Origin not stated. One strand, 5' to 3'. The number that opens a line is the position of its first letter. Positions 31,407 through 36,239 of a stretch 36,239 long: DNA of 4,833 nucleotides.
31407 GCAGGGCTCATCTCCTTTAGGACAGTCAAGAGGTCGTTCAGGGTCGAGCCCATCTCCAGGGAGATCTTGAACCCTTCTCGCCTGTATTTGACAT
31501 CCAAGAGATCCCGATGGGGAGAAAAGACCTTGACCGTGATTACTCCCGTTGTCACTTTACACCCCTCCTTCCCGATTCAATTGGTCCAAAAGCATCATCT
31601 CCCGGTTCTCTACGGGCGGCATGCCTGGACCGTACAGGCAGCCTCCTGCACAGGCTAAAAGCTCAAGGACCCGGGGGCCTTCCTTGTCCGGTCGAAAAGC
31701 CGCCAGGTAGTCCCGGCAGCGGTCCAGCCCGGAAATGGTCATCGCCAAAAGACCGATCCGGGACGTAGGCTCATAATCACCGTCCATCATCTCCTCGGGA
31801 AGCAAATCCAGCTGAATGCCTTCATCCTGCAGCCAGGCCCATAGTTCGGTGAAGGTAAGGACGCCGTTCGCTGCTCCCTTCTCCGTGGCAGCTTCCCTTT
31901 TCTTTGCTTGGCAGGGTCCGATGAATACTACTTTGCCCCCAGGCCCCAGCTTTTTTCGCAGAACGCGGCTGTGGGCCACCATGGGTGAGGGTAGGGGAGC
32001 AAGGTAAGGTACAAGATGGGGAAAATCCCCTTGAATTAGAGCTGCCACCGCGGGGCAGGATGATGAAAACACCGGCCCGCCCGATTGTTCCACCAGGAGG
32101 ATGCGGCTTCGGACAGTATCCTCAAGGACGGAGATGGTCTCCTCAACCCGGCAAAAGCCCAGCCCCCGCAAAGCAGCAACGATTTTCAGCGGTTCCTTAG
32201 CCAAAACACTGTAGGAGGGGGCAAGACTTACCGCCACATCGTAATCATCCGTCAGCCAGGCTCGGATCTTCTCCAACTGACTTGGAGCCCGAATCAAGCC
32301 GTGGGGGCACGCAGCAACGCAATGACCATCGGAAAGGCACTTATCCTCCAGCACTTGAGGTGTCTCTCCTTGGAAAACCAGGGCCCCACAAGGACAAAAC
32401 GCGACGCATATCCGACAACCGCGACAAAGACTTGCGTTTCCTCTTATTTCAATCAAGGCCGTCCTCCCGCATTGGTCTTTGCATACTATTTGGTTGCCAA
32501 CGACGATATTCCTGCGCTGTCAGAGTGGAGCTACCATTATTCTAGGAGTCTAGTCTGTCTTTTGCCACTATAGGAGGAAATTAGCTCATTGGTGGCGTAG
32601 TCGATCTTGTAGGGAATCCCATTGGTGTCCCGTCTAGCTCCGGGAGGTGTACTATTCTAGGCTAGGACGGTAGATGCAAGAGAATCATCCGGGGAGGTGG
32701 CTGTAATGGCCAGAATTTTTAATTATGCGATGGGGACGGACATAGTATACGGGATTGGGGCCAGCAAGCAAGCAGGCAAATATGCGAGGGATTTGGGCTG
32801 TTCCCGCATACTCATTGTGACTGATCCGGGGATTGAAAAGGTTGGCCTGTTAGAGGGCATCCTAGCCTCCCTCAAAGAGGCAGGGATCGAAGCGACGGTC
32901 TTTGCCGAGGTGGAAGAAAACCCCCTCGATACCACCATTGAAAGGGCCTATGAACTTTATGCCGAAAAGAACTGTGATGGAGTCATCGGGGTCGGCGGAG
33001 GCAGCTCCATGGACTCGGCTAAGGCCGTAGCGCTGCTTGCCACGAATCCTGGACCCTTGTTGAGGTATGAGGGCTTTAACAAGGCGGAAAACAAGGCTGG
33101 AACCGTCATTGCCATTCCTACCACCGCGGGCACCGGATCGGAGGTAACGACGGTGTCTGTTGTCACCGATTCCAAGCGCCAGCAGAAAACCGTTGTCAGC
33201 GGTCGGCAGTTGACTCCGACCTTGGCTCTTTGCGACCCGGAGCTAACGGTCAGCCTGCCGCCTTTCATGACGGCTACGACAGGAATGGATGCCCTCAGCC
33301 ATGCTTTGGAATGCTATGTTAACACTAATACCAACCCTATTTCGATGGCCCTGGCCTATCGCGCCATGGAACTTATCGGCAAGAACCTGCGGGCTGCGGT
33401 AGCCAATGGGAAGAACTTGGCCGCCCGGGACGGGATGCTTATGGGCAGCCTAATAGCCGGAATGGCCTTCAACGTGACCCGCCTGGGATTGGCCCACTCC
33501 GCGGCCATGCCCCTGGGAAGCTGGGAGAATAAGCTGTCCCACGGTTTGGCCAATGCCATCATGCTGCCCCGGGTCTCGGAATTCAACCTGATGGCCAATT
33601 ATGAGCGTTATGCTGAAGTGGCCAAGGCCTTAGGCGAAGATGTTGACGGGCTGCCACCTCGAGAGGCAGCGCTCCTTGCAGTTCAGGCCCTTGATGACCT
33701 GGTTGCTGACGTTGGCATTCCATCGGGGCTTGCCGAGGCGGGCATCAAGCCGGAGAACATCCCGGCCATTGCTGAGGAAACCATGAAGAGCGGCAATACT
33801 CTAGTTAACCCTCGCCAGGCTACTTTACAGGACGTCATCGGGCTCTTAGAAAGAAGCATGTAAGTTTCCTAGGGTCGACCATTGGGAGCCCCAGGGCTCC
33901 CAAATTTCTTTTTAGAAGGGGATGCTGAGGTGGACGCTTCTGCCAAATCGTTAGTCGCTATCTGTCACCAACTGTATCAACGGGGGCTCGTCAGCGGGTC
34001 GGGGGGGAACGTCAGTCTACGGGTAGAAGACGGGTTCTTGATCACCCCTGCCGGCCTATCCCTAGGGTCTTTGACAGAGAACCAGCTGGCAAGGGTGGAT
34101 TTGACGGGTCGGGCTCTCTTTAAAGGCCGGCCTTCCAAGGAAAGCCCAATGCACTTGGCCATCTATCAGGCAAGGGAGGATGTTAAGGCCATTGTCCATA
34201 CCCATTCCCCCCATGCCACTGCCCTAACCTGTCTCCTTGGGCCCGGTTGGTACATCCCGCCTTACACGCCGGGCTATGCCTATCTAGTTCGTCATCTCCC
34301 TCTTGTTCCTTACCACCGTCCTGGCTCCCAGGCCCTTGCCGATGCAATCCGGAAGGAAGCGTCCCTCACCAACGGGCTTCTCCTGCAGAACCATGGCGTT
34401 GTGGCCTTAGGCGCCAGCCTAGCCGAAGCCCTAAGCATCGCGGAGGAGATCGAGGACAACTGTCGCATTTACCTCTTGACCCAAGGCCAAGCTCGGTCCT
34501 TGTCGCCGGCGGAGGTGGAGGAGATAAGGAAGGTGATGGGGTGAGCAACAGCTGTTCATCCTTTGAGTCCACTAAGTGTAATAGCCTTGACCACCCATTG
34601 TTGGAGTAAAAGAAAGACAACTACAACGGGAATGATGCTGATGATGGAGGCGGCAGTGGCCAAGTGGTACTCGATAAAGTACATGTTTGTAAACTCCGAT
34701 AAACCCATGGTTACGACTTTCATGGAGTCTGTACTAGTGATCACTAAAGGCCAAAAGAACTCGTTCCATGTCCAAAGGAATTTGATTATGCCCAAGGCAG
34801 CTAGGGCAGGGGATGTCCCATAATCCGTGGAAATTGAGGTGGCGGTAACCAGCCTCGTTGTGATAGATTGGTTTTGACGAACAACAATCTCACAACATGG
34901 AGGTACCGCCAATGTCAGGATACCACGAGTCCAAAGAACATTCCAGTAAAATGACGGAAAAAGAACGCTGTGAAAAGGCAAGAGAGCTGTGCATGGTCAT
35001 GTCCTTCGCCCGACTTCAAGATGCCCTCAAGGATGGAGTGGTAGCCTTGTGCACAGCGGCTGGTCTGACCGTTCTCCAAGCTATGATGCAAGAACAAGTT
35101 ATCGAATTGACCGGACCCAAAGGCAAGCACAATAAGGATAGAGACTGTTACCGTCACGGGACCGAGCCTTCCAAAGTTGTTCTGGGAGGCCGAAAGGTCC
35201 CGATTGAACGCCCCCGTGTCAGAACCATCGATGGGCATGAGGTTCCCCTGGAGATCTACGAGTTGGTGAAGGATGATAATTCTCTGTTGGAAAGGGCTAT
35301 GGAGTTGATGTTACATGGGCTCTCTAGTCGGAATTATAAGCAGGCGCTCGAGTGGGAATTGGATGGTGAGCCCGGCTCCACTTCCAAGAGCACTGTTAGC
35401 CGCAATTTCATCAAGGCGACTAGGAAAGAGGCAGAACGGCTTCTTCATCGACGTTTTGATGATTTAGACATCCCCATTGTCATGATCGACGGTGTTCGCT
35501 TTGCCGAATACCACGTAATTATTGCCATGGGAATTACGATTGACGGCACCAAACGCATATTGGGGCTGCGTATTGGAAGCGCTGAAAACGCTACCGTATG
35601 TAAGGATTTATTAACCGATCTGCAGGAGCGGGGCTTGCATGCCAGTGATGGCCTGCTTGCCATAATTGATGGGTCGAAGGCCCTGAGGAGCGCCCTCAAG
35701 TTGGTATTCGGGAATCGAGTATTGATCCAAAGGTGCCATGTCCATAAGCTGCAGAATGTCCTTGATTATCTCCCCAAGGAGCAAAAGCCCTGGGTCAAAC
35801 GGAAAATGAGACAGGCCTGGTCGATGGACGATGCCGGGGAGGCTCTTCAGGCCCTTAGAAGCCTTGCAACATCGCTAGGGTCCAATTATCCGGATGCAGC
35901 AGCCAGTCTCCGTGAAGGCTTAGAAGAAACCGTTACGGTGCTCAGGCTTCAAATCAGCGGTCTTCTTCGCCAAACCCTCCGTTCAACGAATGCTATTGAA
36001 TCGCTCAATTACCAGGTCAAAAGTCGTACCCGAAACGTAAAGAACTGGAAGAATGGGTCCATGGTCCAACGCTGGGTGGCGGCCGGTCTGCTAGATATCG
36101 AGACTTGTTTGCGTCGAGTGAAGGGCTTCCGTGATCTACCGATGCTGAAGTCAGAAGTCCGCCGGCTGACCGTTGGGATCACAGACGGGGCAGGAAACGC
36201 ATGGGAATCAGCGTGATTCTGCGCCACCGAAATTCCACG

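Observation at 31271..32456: Shortened [FeFe]-hydrogenase-like protein translationally coupled to a MoaD/ThiS-type GG protein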

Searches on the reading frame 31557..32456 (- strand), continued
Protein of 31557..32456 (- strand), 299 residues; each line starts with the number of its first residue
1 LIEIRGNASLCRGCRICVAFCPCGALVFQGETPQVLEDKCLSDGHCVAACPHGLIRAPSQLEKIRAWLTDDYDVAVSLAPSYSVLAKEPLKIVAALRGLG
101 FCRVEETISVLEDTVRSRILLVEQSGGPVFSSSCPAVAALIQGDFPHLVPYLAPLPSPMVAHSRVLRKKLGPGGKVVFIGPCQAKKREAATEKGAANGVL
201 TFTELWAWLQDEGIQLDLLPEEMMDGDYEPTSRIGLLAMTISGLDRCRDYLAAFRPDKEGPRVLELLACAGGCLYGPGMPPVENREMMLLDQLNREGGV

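Call 91: search_protein_families(library=ncbifam, proteins=[L178:1500-1757:+, L049:3165-3422:+, L008:8645-8917:+, L005:8804-9091:+, L049:2458-3168:+, L178:745-1503:+, L008:9483-10649:+, L178:463-705:+], max_evalue=0.001)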
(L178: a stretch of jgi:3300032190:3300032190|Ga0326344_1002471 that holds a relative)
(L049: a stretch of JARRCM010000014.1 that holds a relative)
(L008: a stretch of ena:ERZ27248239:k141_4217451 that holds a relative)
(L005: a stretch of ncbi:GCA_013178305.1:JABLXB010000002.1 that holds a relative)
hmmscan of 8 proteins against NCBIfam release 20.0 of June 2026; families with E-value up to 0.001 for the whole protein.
L178:1500-1757:+ (85 aa): 1 family
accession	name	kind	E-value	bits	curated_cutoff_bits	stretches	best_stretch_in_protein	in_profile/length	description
TIGR01687.1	moaD_arch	subfamily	1.3e-07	32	49.5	1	15-85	14-88/88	MoaD family protein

L049:3165-3422:+ (85 aa): 1 family
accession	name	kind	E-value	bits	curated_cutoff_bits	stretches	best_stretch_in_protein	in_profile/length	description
TIGR01687.1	moaD_arch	subfamily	6.5e-06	26.5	49.5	1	5-85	3-88/88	MoaD family protein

L008:8645-8917:+ (90 aa): 2 families
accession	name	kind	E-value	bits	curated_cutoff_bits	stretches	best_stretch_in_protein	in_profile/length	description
TIGR01687.1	moaD_arch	subfamily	1.2e-06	28.9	49.5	1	7-90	1-88/88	MoaD family protein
NF041918.1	SAMP1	equivalog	2.6e-05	24.7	60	1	8-90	2-91/91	ubiquitin-like small modifier protein 1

L005:8804-9091:+ (95 aa): 0 families

L049:2458-3168:+ (236 aa): 4 families
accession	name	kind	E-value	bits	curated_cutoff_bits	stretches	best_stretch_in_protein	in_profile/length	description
TIGR04105.1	FeFe_hydrog_B1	subfamily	8.6e-35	120.3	450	2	8-170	211-380/462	monomeric [FeFe] hydrogenase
TIGR02512.1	FeFe_hydrog_A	subfamily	6.7e-25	87.7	405.95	2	23-174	97-267/375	[FeFe] hydrogenase, group A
NF040763.1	FeFe_hydrog_A6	exception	6e-23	81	765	2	23-174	235-405/571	NADH-dependent [FeFe] hydrogenase, group A6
NF040762.1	Hydr_FeFe_Clost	exception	3.2e-16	59.1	900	1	9-175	211-405/572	ferredoxin hydrogenase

L178:745-1503:+ (252 aa): 4 families
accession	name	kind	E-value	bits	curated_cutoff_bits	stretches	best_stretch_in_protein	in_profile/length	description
TIGR04105.1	FeFe_hydrog_B1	subfamily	7.6e-29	100.7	450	1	3-165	208-378/462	monomeric [FeFe] hydrogenase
NF040763.1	FeFe_hydrog_A6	exception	4.6e-17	61.6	765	2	21-170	235-404/571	NADH-dependent [FeFe] hydrogenase, group A6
TIGR02512.1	FeFe_hydrog_A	subfamily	9.9e-17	60.9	405.95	2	21-192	97-288/375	[FeFe] hydrogenase, group A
NF040762.1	Hydr_FeFe_Clost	exception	1.4e-07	30.6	900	0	186-227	467-508/572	ferredoxin hydrogenase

L008:9483-10649:+ (388 aa): 28 families (the best 25 are shown)
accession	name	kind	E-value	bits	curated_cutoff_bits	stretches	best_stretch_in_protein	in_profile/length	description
TIGR01977.1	am_tr_V_EF2568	hypoth_equivalog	4.4e-129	430.8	377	1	8-381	1-374/376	cysteine desulfurase family protein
NF040779.1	Sec_lyase_SclA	exception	3.8e-90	302.5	525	1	8-382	1-375/378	selenocysteine lyase SclA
TIGR01979.1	sufS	subfamily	1.1e-76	258.3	475.1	1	4-383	16-398/403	SufS family cysteine desulfurase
NF041166.1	f2_encap_cargo1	exception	8.5e-61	206.8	800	1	5-382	244-622/623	family 2A encapsulin nanocompartment cargo protein cysteine desulfurase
NF006791.0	PRK09295.1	equivalog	5.8e-52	177.1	661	1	6-381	23-399/406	cysteine desulfurase SufS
TIGR03402.1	FeS_nifS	equivalog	1.4e-48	165.6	530.75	1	8-383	1-369/379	cysteine desulfurase NifS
TIGR01976.1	am_tr_V_VC1184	hypoth_equivalog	5.7e-48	164.2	352.35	1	5-379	17-400/401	cysteine desulfurase-like protein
NF008126.0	PRK10874.1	equivalog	1.9e-44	152.4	607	1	5-382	18-394/401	cysteine desulfurase CsdA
TIGR03392.1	FeS_syn_CsdA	equivalog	3.5e-43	148.3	493.6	1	5-382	15-391/398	cysteine desulfurase CsdA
NF010611.0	PRK14012.1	equivalog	6.7e-37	127.4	548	1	5-383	4-378/406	IscS subfamily cysteine desulfurase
TIGR03235.1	DNA_S_dndA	equivalog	1.7e-36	126.2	480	1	9-333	1-315/353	cysteine desulfurase DndA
TIGR02006.1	IscS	equivalog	3.5e-35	121.8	643.2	1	6-383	3-374/402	IscS subfamily cysteine desulfurase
TIGR03403.1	nifS_epsilon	equivalog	1e-32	113.4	587.7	1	8-304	1-286/382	NifS family cysteine desulfurase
NF002806.0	PRK02948.1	subfamily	2.1e-24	86.2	304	1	8-273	2-254/381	IscS subfamily cysteine desulfurase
TIGR04343.1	egtE_PLP_lyase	equivalog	3.9e-22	78.6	400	1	8-330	15-323/370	ergothioneine biosynthesis PLP-dependent enzyme EgtE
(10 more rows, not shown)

L178:463-705:+ (80 aa): 2 families
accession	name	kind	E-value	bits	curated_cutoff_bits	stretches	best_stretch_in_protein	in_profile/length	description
TIGR00412.2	redox_disulf_2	subfamily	6.8e-33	112.9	62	1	2-75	1-74/75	MTH895/ArsE family thioredoxin-like protein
TIGR00411.1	redox_disulf_1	equivalog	2.4e-05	24.3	92.75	1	9-63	10-67/82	MJ0307 family thioredoxin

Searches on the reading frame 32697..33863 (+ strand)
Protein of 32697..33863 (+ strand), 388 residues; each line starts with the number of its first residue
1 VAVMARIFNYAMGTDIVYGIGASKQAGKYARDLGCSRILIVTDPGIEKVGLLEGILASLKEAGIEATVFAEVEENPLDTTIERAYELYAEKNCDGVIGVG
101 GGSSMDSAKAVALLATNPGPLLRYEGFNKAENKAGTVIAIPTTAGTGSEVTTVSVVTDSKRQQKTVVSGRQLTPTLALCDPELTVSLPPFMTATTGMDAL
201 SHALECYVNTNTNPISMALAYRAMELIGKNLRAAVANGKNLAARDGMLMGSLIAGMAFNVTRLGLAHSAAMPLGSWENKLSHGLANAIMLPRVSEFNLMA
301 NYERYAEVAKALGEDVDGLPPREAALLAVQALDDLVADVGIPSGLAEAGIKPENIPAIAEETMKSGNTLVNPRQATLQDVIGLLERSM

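Call 27: search_protein_families(library=pfam, proteins=[window:32697-33863:+], max_evalue=0.001)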
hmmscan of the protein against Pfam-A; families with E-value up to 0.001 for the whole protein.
window:32697-33863:+ (388 aa): 3 families
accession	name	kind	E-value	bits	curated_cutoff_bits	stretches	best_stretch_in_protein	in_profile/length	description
PF25137.1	ADH_Fe_C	-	1.1e-54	185.5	27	1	192-388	1-194/194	Fe-containing alcohol dehydrogenase family, C-terminal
PF00465.25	Fe-ADH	-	1.4e-52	178.1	31.3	1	14-181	2-168/168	Iron-containing alcohol dehydrogenase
PF13685.12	Fe-ADH_2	-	5.6e-14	52.8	28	1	19-115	3-97/149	Iron-containing alcohol dehydrogenase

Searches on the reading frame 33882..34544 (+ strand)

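Call 27: search_protein_families(library=pfam, proteins=[window:33882-34544:+], max_evalue=0.001)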
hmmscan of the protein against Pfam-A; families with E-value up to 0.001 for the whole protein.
window:33882-34544:+ (220 aa): 1 family
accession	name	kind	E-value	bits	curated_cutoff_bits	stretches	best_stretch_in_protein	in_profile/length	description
PF00596.27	Aldolase_II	-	7.5e-53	179.6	22.2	1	23-198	2-183/183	Class II Aldolase and Adducin N-terminal domain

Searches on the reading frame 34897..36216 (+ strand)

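Call 27: search_protein_families(library=pfam, proteins=[window:34897-36216:+], max_evalue=0.001)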
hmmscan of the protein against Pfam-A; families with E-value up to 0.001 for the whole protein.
window:34897-36216:+ (439 aa): 1 family
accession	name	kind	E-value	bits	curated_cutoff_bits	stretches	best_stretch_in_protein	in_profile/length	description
PF00872.24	Transposase_mut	-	1.6e-48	165.9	21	1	44-400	18-371/379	Transposase, Mutator family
